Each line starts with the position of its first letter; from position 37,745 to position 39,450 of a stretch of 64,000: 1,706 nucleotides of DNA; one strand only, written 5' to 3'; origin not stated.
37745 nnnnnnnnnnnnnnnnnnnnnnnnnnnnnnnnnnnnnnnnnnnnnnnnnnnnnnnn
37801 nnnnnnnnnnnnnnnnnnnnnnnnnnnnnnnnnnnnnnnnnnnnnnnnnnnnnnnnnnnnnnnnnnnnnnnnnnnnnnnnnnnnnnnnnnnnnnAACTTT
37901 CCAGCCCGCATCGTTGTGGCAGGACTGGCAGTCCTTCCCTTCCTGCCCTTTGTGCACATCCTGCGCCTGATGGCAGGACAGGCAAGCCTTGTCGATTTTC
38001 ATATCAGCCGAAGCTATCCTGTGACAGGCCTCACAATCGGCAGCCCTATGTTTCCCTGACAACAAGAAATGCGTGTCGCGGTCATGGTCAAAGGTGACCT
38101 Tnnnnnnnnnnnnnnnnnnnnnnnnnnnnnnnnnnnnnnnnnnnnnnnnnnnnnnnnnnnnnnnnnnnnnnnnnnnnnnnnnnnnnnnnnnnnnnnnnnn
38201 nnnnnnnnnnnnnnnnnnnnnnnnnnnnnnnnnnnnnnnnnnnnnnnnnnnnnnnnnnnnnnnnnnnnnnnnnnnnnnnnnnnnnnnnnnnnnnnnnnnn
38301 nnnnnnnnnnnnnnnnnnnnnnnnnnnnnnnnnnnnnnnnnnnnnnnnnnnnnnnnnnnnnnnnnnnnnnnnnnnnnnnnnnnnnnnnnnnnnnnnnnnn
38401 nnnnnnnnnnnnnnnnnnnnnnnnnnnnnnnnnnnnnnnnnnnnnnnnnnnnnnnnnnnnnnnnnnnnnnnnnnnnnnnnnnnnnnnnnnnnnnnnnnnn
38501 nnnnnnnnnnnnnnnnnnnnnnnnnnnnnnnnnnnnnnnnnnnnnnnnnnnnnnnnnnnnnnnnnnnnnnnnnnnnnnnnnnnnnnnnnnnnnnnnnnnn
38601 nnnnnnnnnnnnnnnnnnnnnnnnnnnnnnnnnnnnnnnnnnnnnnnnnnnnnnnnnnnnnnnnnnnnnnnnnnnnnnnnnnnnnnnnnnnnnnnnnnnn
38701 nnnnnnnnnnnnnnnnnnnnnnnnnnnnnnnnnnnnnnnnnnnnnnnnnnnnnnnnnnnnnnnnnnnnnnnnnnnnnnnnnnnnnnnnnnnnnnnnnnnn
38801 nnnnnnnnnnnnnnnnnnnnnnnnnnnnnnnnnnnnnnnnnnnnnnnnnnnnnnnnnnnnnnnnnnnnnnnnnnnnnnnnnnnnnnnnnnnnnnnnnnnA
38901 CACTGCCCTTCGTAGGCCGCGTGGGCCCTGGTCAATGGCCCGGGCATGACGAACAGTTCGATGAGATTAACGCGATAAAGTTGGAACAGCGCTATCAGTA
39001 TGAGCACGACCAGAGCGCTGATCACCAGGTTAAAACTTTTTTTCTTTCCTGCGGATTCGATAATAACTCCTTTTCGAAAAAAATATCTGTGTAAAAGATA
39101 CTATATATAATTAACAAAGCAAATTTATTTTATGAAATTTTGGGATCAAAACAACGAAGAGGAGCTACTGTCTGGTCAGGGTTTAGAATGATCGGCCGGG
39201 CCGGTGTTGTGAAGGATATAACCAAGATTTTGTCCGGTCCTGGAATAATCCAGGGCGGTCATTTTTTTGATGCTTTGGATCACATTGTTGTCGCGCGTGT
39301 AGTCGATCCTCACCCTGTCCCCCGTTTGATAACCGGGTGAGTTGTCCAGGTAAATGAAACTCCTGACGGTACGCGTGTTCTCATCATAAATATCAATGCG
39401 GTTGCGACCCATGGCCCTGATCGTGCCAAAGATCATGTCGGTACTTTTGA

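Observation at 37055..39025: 27-heme membrane-anchored c7-polymer-type cytochrome with GTG start and no obvious SD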

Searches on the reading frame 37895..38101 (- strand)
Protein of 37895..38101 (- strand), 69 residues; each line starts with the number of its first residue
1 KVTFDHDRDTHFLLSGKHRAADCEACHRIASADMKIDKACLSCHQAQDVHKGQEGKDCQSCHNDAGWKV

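Call 43: search_solved_structures(query=A4, max_evalue=10, show_alignments=5)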
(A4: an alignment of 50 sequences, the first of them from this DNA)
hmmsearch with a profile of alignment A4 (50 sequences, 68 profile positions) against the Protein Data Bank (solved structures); distinct sequences matched with E-value up to 10: 122 (the best 60 are shown).
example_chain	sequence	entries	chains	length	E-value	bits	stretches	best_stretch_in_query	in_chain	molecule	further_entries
3ov0_A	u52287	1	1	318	5.2e-09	39.3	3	5-44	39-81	Cytochrome c family protein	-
3ouq_A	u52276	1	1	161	2.7e-07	33.7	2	5-44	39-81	Cytochrome c family protein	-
1z1n_X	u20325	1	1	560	9.3e-07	32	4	21-45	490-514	sixteen heme cytochrome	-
19hc_A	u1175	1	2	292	4.4e-06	29.9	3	20-46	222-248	PROTEIN (NINE-HAEM CYTOCHROME C)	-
1duw_A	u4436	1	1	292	5.5e-06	29.6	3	20-46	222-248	NONAHEME CYTOCHROME C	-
1ofw_A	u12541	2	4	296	1.7e-05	28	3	20-46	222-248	NINE-HEME CYTOCHROME C | NINE HEME CYTOCHROME C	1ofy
2e84_A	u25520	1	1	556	2e-05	27.7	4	19-45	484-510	High-molecular-weight cytochrome c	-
7lq5_A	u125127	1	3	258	0.00013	25.2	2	22-65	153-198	Cytochrome c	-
1h29_A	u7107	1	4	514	0.00018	24.7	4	20-45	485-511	HIGH-MOLECULAR-WEIGHT CYTOCHROME C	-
1gws_A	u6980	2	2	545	0.00032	23.9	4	20-45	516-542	HIGH-MOLECULAR-WEIGHT CYTOCHROME C | High-molecular-weight cytochrome c precursor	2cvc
1gyo_A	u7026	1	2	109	0.00082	22.6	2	16-48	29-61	CYTOCHROME C3, A DIMERIC CLASS III C-TYPE CYTOCHROME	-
1w7o_A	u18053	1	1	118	0.0012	22.1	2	17-63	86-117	CYTOCHROME C3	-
2cy3_A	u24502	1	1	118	0.0012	22.1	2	15-45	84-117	CYTOCHROME C3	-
8d9m_A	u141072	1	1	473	0.0021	21.3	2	22-65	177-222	Cytochrome c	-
2bq4_A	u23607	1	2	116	0.0029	20.9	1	10-45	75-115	BASIC CYTOCHROME C3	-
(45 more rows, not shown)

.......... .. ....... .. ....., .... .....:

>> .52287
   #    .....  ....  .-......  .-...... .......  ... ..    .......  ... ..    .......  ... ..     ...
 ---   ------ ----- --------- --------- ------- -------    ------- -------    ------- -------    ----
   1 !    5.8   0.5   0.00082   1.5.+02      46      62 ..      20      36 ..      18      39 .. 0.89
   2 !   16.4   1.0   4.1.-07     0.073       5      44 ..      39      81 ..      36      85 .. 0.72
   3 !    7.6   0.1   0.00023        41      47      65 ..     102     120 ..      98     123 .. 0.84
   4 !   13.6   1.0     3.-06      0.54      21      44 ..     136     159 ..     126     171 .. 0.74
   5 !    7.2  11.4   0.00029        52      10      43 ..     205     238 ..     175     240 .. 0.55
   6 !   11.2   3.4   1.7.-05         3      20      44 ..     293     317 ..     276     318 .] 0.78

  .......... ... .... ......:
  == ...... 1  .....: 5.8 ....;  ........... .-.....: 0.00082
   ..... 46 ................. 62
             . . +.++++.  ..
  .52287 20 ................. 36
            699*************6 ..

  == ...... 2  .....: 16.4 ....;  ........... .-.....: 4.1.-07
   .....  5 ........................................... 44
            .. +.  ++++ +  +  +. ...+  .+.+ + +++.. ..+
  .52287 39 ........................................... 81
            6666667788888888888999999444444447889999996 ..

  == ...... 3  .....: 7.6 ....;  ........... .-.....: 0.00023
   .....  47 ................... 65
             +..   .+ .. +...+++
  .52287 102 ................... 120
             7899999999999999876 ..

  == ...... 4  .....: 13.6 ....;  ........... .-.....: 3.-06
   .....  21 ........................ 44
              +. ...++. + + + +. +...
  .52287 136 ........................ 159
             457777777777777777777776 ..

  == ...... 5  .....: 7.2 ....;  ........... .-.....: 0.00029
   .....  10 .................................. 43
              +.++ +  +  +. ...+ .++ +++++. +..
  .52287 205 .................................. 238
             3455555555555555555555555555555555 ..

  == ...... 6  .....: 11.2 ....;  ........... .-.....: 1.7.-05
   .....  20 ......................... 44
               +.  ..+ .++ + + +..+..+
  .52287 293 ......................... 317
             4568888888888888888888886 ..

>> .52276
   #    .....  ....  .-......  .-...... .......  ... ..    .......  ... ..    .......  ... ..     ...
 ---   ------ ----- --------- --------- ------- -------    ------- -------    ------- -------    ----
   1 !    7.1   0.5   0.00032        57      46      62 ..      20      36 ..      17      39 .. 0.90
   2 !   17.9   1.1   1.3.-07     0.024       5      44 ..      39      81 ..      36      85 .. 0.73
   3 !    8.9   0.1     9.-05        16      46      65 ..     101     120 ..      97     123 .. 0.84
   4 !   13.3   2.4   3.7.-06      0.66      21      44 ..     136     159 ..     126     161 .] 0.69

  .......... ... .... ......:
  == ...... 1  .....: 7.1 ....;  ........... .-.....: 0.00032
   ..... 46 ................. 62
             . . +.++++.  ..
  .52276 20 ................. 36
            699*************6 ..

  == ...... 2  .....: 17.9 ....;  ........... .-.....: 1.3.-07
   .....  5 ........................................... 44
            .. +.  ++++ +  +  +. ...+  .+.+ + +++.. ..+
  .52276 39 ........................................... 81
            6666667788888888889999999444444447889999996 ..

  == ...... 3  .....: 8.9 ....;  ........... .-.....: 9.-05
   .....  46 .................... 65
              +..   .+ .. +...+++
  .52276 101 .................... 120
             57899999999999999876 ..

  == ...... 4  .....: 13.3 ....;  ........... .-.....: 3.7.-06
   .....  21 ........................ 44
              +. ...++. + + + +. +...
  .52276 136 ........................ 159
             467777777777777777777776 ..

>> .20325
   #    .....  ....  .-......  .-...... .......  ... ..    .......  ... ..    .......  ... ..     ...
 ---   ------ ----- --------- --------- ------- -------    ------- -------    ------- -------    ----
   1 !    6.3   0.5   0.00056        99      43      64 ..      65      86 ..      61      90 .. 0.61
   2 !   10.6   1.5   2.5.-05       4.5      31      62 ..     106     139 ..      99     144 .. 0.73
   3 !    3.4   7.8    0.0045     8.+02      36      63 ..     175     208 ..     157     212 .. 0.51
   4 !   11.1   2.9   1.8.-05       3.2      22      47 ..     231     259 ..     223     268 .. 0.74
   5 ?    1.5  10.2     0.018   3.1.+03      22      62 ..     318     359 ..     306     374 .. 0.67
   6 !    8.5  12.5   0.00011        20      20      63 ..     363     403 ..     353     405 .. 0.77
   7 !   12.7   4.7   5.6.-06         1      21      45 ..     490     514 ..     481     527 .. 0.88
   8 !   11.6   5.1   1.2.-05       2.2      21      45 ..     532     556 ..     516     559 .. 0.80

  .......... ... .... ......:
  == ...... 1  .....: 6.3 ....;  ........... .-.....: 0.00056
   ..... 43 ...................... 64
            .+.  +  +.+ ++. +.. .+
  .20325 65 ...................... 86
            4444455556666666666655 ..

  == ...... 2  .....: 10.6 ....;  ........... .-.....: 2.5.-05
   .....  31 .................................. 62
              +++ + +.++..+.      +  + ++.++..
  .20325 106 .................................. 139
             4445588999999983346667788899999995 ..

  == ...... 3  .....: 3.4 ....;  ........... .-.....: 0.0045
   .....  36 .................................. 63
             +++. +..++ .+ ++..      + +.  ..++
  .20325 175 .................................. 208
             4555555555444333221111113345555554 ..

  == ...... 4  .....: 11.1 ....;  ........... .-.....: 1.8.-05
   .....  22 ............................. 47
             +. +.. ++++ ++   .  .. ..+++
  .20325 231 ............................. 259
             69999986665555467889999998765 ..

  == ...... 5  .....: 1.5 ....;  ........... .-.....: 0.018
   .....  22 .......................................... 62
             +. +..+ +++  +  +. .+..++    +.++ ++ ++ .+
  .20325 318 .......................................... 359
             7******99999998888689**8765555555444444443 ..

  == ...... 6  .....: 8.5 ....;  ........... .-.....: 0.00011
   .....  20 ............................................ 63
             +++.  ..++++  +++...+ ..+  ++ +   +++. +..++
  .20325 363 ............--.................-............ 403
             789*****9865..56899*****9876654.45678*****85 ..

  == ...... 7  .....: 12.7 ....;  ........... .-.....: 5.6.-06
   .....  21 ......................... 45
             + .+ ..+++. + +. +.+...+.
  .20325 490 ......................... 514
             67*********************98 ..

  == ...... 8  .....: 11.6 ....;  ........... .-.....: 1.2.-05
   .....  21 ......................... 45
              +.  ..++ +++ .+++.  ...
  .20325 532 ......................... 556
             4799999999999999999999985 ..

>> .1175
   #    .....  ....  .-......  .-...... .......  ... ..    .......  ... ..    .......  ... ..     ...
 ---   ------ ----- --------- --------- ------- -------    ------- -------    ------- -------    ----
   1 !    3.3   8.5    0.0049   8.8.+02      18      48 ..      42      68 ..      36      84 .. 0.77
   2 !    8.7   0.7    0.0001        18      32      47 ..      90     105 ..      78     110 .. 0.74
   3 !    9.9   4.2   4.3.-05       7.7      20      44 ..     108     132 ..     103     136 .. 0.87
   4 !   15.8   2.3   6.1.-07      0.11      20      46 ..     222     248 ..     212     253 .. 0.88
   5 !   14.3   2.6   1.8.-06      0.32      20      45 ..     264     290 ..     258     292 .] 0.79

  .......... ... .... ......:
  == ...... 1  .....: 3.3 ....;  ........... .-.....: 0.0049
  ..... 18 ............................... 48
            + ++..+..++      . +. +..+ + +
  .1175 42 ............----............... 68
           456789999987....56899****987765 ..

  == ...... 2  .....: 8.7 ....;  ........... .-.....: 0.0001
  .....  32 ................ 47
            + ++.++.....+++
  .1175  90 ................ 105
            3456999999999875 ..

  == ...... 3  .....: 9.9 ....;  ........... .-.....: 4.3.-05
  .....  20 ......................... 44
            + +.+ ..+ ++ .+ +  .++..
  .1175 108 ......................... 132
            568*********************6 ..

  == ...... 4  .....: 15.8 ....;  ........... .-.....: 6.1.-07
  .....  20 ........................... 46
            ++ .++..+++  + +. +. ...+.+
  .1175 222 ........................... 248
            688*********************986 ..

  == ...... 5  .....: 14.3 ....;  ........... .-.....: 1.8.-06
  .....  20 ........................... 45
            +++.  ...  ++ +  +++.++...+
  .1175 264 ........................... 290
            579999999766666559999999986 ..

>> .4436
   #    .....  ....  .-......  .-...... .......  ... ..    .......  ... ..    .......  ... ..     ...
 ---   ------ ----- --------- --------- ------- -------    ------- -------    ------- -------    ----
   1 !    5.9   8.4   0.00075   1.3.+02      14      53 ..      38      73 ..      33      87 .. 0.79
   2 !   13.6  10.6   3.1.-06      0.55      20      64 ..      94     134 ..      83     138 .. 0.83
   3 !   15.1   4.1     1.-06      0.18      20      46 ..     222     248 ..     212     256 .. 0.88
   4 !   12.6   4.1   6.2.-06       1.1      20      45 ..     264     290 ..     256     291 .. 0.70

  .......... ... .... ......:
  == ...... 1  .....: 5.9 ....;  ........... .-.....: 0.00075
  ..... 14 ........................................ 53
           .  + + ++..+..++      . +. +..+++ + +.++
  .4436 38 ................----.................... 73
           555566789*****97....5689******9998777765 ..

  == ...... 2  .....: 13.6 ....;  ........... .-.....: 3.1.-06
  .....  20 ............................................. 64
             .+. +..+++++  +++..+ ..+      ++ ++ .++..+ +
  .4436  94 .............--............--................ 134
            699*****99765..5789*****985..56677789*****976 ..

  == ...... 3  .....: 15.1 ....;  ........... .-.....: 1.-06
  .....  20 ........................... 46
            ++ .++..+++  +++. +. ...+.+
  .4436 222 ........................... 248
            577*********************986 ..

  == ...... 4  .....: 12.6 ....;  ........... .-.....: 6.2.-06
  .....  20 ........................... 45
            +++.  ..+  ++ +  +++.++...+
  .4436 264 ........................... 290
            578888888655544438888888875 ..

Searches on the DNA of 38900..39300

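Call 56: search_rna_families(source=window, start=38900, end=39300, threshold=evalue, max_evalue=1)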
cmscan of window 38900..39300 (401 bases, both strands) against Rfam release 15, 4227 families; matches with E-value up to 1: 0.
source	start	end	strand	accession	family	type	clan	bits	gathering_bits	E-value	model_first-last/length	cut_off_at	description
